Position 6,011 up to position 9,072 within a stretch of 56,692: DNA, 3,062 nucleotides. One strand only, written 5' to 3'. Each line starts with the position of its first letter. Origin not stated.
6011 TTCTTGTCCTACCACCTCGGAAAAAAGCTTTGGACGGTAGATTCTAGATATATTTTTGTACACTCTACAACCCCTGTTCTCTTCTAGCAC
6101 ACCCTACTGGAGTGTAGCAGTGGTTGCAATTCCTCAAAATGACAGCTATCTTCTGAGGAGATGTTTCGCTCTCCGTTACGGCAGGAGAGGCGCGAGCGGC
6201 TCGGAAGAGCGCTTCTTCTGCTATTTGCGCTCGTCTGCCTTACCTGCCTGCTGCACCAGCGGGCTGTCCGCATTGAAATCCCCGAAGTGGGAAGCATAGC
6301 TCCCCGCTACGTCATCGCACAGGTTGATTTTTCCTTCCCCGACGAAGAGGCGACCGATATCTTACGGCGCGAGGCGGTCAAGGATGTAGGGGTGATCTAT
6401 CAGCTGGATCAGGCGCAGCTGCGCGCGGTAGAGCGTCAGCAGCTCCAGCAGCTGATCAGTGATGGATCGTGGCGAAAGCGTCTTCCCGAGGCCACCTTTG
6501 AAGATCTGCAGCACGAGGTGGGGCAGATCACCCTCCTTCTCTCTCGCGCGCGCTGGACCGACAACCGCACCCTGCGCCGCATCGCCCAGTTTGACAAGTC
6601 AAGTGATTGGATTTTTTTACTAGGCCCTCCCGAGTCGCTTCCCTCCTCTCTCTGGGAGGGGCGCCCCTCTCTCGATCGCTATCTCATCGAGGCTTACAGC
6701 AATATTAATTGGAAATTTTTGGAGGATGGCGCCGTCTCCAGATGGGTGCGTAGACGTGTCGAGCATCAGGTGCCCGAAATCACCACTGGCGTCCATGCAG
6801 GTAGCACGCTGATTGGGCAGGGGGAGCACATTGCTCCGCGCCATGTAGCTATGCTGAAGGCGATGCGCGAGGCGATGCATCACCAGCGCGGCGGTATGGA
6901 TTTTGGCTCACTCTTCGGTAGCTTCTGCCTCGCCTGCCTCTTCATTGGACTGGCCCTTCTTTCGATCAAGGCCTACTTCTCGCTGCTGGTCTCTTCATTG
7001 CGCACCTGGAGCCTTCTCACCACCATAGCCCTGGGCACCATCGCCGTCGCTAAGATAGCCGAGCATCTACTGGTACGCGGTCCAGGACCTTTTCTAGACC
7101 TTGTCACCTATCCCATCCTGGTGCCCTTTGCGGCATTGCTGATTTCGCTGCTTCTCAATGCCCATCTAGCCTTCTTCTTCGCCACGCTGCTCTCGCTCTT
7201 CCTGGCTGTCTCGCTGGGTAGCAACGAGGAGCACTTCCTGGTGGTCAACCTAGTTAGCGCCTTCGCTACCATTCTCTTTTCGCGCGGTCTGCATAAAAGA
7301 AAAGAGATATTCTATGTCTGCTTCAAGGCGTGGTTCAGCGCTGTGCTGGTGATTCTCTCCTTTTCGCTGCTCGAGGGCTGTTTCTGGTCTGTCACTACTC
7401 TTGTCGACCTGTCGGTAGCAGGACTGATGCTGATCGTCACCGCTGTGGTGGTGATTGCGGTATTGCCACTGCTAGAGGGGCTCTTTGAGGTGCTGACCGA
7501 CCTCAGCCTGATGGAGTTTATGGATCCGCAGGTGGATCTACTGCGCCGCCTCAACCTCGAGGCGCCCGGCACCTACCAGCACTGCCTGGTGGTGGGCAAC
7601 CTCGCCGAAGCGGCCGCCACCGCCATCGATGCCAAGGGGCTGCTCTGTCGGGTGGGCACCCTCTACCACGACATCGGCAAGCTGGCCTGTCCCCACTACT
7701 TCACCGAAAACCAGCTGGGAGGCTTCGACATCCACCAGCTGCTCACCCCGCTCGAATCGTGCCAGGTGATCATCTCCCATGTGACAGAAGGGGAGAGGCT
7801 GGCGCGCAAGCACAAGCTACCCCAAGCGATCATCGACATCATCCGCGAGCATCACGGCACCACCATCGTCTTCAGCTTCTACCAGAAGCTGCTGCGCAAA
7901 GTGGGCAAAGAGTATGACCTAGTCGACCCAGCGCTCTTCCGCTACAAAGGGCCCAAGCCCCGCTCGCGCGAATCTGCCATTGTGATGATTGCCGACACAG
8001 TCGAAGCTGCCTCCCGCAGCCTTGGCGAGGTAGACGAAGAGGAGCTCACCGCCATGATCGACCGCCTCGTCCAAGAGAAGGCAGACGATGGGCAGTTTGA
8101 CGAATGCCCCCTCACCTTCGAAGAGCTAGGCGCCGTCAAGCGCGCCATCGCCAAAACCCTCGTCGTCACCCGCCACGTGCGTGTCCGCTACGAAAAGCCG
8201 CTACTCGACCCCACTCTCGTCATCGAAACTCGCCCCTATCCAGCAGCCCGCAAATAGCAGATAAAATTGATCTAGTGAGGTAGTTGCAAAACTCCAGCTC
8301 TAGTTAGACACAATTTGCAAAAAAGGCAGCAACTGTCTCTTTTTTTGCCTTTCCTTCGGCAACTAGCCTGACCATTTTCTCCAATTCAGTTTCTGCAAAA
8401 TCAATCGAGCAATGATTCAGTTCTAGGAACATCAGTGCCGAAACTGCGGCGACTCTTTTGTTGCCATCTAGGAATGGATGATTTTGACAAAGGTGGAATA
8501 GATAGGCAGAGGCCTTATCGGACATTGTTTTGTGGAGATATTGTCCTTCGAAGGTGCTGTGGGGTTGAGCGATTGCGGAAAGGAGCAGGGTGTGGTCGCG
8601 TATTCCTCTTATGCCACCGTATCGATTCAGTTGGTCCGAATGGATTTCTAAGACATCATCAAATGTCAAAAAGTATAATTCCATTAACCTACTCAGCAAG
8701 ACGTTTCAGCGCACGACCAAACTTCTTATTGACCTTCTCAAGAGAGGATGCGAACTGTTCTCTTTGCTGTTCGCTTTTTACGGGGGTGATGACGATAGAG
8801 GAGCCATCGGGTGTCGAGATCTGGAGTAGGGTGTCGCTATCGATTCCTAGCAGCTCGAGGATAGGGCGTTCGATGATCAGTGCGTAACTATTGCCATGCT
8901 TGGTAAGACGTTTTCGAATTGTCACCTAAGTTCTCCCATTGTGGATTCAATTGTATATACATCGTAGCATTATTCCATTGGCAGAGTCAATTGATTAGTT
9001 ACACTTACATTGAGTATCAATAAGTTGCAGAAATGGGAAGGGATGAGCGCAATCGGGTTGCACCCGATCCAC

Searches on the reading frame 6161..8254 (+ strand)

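Call 30: search_protein_families(library=pfam, proteins=[window:6161-8254:+], max_evalue=0.001)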
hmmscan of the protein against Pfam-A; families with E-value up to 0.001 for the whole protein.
window:6161-8254:+ (698 aa): 4 families
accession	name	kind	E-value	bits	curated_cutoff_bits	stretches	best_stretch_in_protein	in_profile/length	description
PF07698.17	7TM-7TMR_HD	-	6.7e-16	59.2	29.4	1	250-446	3-190/190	7TM receptor with intracellular HD hydrolase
PF01966.28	HD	-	7.1e-16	59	22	1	471-616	1-115/116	HD domain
PF07697.16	7TMR-HDED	-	2.6e-13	50.9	27.6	1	42-123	1-80/224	7TM-HD extracellular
PF08668.18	HDOD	-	0.00015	21.8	22.9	1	463-565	87-194/196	HDOD domain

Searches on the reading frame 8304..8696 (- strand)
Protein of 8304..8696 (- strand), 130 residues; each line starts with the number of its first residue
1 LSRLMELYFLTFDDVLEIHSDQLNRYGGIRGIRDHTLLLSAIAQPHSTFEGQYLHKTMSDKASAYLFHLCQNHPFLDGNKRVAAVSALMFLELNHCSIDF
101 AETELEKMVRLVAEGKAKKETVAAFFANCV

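Call 101: search_protein_families(library=pfam, proteins=[window:8304-8696:-], max_evalue=0.01)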
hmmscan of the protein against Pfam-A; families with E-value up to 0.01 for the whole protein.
window:8304-8696:- (130 aa): 1 family
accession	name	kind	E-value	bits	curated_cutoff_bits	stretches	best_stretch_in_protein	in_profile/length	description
PF02661.23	Fic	-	1.5e-17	64.6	24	1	10-91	2-93/93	Fic/DOC family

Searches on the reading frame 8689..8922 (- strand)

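Call 101: search_protein_families(library=pfam, proteins=[window:8689-8922:-], max_evalue=0.01)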
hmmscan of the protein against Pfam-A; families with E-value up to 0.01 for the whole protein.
window:8689-8922:- (77 aa): 1 family
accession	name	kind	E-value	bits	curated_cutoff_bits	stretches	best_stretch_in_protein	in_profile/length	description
PF04014.23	MazE_antitoxin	-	0.00052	20.3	24.7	1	7-52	2-47/48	Antidote-toxin recognition MazE, bacterial antitoxin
